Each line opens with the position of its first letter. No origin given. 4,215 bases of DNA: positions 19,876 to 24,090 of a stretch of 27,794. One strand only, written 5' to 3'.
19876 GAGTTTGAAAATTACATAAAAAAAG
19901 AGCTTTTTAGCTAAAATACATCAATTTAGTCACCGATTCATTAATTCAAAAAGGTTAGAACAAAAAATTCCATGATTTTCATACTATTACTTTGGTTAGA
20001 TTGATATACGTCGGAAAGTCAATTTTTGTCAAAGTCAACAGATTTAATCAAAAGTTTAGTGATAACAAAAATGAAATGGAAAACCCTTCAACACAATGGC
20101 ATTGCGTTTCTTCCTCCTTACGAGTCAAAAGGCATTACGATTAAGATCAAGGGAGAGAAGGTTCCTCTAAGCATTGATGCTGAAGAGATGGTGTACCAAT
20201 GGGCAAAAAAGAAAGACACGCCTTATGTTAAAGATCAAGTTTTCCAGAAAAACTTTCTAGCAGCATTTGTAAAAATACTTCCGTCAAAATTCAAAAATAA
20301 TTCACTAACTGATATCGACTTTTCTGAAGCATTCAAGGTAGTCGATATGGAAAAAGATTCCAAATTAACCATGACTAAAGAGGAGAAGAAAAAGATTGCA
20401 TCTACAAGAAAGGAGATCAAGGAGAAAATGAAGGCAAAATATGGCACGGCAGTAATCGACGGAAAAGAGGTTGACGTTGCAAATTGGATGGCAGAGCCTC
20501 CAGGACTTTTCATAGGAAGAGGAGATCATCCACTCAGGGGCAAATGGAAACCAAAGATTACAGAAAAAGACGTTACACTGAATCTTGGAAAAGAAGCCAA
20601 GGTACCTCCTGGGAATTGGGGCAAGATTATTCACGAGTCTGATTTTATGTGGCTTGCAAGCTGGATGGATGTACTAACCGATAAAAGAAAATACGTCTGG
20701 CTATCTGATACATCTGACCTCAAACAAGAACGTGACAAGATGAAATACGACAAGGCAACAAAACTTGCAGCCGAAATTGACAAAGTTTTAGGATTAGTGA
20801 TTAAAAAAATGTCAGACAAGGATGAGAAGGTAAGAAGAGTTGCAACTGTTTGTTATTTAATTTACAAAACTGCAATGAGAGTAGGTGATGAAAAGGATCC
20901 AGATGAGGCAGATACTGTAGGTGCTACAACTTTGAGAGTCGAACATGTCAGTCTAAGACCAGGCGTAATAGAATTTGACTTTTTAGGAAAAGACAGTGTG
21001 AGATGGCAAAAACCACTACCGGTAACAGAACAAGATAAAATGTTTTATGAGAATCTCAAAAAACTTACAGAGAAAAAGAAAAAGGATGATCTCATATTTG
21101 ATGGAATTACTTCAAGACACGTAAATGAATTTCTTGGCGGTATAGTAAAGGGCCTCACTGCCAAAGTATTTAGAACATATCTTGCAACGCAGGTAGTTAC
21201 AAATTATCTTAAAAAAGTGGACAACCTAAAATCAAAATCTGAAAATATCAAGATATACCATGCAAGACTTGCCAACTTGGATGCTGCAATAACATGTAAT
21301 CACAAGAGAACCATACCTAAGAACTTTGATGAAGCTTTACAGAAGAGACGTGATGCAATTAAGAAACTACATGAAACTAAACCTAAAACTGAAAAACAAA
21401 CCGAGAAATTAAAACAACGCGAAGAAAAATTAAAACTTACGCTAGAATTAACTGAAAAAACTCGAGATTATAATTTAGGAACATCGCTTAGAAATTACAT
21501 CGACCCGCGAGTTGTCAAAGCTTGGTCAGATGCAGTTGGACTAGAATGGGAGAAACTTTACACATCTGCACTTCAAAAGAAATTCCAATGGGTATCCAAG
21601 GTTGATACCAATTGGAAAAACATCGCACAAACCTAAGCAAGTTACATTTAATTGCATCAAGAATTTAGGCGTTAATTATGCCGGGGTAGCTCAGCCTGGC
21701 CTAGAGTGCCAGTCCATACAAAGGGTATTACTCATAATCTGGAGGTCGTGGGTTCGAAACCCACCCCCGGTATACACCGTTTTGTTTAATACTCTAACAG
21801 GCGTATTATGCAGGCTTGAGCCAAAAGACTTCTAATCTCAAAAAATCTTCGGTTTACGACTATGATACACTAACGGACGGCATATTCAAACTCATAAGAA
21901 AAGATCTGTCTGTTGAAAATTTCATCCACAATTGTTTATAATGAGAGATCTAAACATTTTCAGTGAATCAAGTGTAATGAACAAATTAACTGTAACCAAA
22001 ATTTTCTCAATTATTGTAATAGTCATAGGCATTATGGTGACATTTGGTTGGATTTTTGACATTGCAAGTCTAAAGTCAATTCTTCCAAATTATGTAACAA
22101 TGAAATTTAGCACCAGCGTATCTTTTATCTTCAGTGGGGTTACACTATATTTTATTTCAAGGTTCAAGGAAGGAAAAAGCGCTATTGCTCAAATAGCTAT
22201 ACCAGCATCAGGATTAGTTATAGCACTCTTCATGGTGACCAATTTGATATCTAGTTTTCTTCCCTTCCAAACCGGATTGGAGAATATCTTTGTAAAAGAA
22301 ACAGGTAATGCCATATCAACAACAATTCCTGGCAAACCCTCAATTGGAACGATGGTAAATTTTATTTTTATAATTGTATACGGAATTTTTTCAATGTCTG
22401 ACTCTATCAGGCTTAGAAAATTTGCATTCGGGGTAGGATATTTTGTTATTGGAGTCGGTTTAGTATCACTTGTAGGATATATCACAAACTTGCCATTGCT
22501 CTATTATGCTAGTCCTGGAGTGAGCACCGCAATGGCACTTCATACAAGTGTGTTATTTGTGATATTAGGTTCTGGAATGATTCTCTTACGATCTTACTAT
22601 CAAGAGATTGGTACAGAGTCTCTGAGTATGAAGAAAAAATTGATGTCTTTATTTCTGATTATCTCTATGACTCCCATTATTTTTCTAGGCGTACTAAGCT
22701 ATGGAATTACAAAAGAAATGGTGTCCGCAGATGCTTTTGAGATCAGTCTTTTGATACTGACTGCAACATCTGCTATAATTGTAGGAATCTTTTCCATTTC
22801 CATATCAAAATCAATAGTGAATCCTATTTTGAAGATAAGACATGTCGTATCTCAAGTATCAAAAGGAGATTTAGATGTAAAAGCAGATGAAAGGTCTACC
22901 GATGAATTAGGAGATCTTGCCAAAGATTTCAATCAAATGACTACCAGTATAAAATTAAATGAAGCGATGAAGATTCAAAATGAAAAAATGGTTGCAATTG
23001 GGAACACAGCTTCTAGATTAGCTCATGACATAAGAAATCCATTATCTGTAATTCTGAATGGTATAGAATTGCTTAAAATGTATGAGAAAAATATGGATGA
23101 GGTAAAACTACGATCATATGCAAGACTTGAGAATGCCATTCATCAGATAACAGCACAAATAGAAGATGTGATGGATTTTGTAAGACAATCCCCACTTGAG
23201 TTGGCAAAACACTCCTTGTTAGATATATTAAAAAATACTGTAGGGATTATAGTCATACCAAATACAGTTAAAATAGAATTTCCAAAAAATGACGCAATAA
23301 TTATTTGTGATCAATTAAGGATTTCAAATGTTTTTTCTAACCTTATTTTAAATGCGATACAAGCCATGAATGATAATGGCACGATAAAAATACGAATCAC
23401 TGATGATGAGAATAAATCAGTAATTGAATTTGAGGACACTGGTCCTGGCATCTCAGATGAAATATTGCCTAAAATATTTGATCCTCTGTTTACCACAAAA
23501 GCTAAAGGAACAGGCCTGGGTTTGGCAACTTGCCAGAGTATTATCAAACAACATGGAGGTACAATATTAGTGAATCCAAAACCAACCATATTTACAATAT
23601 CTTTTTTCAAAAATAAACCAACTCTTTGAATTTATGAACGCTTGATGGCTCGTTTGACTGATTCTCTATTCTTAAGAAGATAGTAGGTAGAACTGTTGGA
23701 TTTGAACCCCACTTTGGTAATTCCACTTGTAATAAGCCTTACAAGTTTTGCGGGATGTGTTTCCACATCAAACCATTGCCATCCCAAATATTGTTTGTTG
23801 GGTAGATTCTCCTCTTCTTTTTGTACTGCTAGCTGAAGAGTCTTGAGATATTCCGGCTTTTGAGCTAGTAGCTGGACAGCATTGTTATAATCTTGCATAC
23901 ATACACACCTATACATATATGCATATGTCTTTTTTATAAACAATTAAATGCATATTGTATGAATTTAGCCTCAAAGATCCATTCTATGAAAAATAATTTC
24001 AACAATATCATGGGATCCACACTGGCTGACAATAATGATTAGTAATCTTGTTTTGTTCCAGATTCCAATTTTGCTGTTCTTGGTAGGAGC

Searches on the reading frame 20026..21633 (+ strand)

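Call 45: search_protein_families(library=pfam, proteins=[window:20026-21633:+], max_evalue=0.0001)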
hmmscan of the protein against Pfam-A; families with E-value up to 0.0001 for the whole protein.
window:20026-21633:+ (536 aa): 3 families
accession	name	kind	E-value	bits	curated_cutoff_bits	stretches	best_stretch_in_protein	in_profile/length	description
PF01028.25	Topoisom_I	-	6.2e-71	238.8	23.7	1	230-458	2-227/228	Eukaryotic DNA topoisomerase I, catalytic core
PF02919.20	Topoisom_I_N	-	9.8e-65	218.5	25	1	16-226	1-213/213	Eukaryotic DNA topoisomerase I, DNA binding fragment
PF14370.11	Topo_C_assoc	-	7e-22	77.5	25.1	1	463-531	1-69/70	C-terminal topoisomerase domain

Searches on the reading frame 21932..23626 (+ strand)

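Call 45: search_protein_families(library=pfam, proteins=[window:21932-23626:+], max_evalue=0.0001)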
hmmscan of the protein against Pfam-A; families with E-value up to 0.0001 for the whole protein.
window:21932-23626:+ (565 aa): 4 families
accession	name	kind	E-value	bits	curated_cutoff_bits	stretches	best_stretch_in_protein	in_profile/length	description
PF02518.31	HATPase_c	-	8.8e-24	84.5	26.4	1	460-558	2-107/111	Histidine kinase-, DNA gyrase B-, and HSP90-like ATPase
PF00672.30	HAMP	-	6.7e-13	49.2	25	1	291-340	2-51/53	HAMP domain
PF00512.31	HisKA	-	8e-09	35.9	26.9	1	359-419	5-63/66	His Kinase A (phospho-acceptor) domain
PF14501.12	HATPase_c_5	-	2.3e-08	34.3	22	1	462-556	4-97/102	GHKL domain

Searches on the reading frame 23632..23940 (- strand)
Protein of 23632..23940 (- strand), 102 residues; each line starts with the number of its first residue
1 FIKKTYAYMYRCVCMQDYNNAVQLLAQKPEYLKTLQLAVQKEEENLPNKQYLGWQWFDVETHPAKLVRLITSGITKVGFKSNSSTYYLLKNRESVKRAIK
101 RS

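Call 45: search_protein_families(library=pfam, proteins=[window:23632-23940:-], max_evalue=0.0001)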
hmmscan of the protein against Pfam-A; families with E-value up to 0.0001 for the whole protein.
window:23632-23940:- (102 aa): 0 families

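Call 65: search_protein_families(library=pfam, proteins=[window:23635-23898:-], max_evalue=10)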
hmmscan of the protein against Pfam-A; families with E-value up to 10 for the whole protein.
seq(88 aa): 1 family
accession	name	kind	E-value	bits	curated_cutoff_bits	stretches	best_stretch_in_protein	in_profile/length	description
PF20641.3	TAF1C_beta-prop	-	0.029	14.8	27.1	1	23-72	64-113/138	TAF1C, beta-propeller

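Call 66: search_solved_structures(query=window:23635-23898:-, max_evalue=10, show_alignments=2)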
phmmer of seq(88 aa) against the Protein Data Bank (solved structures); distinct sequences matched with E-value up to 10: 3.
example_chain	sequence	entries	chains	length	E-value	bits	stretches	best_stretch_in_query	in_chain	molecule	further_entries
6mbw_A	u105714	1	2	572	0.25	14.8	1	26-46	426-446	Signal transducer and activator of transcription 5B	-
6mbz_A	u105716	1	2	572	0.25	14.8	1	26-46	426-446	Signal transducer and activator of transcription 5B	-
7tva_A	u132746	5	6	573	3.1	11.4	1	26-45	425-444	Signal transducer and activator of transcription 5A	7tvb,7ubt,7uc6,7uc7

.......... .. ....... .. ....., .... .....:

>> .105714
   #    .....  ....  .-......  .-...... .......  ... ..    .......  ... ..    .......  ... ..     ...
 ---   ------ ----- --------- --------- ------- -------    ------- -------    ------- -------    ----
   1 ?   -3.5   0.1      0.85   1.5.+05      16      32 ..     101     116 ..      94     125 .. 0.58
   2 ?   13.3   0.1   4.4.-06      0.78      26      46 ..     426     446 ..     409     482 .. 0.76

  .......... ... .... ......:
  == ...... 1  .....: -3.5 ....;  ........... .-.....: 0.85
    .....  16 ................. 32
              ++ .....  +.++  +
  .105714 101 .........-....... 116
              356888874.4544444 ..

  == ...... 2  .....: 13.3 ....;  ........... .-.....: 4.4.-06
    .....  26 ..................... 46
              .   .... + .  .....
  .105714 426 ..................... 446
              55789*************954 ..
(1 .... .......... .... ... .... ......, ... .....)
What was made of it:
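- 23632..23898 (-): Divergently transcribed 88-aa orphan gene (MQDYNN...) that accompanies the cluster in most archaeal loci. No significant Pfam or PDB match (calls 65, 66).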

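Call 68: find_homologous_proteins(query=window:23635-23898:-, max_evalue=0.001)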
Query seq(88 aa) (88 aa): 55 proteins with E <= 0.001 among 56 candidates.
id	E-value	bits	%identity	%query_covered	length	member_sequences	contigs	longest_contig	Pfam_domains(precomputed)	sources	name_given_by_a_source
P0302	6.4e-47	174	95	100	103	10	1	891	-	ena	-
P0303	5.6e-44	165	89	100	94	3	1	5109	-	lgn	-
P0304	5.6e-44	165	89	100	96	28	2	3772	-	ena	-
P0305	5.6e-44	165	89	100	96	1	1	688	-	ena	-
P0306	5.6e-44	165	89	100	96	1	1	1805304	-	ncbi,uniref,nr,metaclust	ncbi:protein of unknown function [Nitrosotalea devaniterrae]|uniref:Uncharacterized protein n=1 Tax=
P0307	1.0e-43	164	88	100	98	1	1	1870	-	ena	-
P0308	1.5e-43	164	89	100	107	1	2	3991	-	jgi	jgi:hypothetical protein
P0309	1.9e-43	163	88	100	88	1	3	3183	-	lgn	-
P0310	2.0e-43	163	90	100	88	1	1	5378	-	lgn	-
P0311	3.0e-43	163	89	100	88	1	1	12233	-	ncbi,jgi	jgi:hypothetical protein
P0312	3.8e-43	162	86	100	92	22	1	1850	-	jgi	-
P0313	3.9e-43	162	88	100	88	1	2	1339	-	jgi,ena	-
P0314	4.6e-43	162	89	100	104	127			-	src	-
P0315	5.1e-43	162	85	100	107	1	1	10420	-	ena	-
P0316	5.8e-43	162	89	100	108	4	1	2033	-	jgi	jgi:hypothetical protein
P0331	1.5e-41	157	86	100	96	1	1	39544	-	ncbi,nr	ncbi:MAG: hypothetical protein KGI28_05910 [Thaumarchaeota archaeon]|nr:hypothetical protein [Nitros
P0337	1.5e-40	154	82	100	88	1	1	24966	-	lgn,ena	-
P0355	7.6e-28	114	69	85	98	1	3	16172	-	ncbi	ncbi:MAG: hypothetical protein ACREAF_04990 [Nitrosopumilaceae archaeon]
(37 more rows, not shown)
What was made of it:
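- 23632..23898 (-): The family has 55 clusters; all that carry a name are thaumarchaeal (call 68).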

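Call 69: find_encoding_contigs(protein=P0355, flank=6000, max_places=3)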
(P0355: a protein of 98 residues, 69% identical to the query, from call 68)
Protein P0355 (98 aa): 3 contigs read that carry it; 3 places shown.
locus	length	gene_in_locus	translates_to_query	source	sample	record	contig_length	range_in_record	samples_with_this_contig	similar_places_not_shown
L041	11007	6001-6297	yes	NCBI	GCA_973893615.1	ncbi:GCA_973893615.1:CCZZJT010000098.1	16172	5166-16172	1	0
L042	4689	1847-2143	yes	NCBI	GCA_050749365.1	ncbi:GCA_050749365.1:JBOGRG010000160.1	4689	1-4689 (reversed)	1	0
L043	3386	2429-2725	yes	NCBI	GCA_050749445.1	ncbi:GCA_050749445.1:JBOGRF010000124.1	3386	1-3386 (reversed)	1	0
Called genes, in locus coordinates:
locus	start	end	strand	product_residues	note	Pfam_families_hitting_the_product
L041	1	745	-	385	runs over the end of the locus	PF06779:MFS_4, PF07690:MFS_1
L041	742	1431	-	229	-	PF01209:Ubie_methyltran, PF13489:Methyltransf_23 (weak), PF13649:Methyltransf_25, PF13847:Methyltransf_31, PF08241:Methyltransf_11, PF08242:Methyltransf_12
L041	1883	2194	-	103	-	-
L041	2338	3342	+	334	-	PF00382:TFIIB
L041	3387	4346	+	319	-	PF00881:Nitroreductase (weak)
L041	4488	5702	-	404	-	PF00989:PAS, PF08448:PAS_4 (weak), PF13426:PAS_9, PF08447:PAS_3 (weak), PF02518:HATPase_c, PF13589:HATPase_c_3 (weak)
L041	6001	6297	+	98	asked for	-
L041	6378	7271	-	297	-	PF01073:3Beta_HSD, PF01370:Epimerase, PF04321:RmlD_sub_bind, PF07993:NAD_binding_4, PF13460:NAD_binding_10 (weak), PF16363:GDP_Man_Dehyd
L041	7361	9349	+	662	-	PF00270:DEAD, PF04851:ResIII (weak), PF00271:Helicase_C, PF22590:Cas3-like_C_2 (weak)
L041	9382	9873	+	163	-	PF09369:MZB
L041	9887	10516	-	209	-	-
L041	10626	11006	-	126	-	?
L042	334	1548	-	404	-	PF00989:PAS, PF08448:PAS_4 (weak), PF13426:PAS_9, PF08447:PAS_3 (weak), PF02518:HATPase_c, PF13589:HATPase_c_3 (weak)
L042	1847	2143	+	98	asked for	-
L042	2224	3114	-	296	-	PF01073:3Beta_HSD, PF01370:Epimerase, PF04321:RmlD_sub_bind, PF07993:NAD_binding_4, PF13460:NAD_binding_10 (weak), PF16363:GDP_Man_Dehyd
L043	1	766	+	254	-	PF00881:Nitroreductase (weak)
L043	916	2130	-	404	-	PF00989:PAS, PF08448:PAS_4 (weak), PF13426:PAS_9, PF08447:PAS_3 (weak), PF02518:HATPase_c, PF13589:HATPase_c_3 (weak)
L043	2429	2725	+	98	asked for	-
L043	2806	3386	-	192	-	PF01370:Epimerase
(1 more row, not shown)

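Call 70: find_encoding_contigs(protein=P0331, flank=6000, max_places=2)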
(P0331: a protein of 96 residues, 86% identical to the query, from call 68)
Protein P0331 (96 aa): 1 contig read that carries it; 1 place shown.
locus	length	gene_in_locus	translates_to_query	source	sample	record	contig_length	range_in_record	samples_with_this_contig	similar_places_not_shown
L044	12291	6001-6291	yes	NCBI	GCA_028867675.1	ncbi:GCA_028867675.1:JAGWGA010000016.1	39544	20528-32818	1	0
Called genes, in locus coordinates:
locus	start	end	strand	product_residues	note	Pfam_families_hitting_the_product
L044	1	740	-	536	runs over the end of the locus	PF00329:Complex1_30kDa, PF00346:Complex1_49kDa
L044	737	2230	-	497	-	PF00662:Proton_antipo_N (weak), PF00361:Proton_antipo_M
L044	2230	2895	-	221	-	PF00420:Oxidored_q2 (weak)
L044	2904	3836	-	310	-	PF00146:NADHdh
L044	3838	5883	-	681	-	PF00662:Proton_antipo_N (weak), PF00361:Proton_antipo_M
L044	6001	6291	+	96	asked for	-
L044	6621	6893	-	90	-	-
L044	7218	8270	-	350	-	PF08240:ADH_N, PF00107:ADH_zinc_N, PF13602:ADH_zinc_N_2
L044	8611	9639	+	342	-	PF04055:Radical_SAM, PF08608:Wyosine_form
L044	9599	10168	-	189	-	PF01725:Ham1p_like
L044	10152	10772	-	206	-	PF00069:Pkinase, PF07714:PK_Tyr_Ser-Thr (weak), PF01163:RIO1 (weak), PF06293:Kdo (faint)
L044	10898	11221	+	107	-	-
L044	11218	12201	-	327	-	PF00814:TsaD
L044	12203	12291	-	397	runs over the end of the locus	PF01926:MMR_HSR1, PF02421:FeoB_N (weak), PF08438:YGR210-like_G4, PF02824:TGS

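Call 71: find_encoding_contigs(protein=P0337, flank=6000, max_places=2)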
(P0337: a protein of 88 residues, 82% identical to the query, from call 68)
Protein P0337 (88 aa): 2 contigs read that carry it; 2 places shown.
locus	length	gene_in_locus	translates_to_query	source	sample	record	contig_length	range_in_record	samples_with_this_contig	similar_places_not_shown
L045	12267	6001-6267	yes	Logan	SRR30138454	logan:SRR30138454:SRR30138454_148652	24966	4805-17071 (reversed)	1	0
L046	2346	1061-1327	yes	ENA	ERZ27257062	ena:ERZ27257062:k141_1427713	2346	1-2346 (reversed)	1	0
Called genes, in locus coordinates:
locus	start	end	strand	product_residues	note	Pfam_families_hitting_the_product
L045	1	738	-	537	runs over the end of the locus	PF00329:Complex1_30kDa, PF00346:Complex1_49kDa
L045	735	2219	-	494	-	PF00662:Proton_antipo_N (weak), PF00361:Proton_antipo_M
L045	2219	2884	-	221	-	PF00420:Oxidored_q2 (weak)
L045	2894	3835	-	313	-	PF00146:NADHdh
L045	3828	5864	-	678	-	PF00662:Proton_antipo_N (weak), PF00361:Proton_antipo_M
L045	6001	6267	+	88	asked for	-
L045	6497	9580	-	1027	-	-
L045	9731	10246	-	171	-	PF20046:DUF6448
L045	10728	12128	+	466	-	PF05531:NPV_P10 (faint), PF10046:BLOC1_2 (faint), PF18595:Nuf2_DHR10-like (faint), PF06103:DUF948 (faint)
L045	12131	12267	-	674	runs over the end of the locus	PF13506:Glyco_transf_21, PF00535:Glycos_transf_2, PF13641:Glyco_tranf_2_3, PF13632:Glyco_trans_2_3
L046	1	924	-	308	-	?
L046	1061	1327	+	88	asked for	-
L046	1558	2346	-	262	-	?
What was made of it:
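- Checked: Callers on other archaeal loci chose starts next to the hyfC stop (221 aa, calls 70, 71), so the TTG is plausible.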
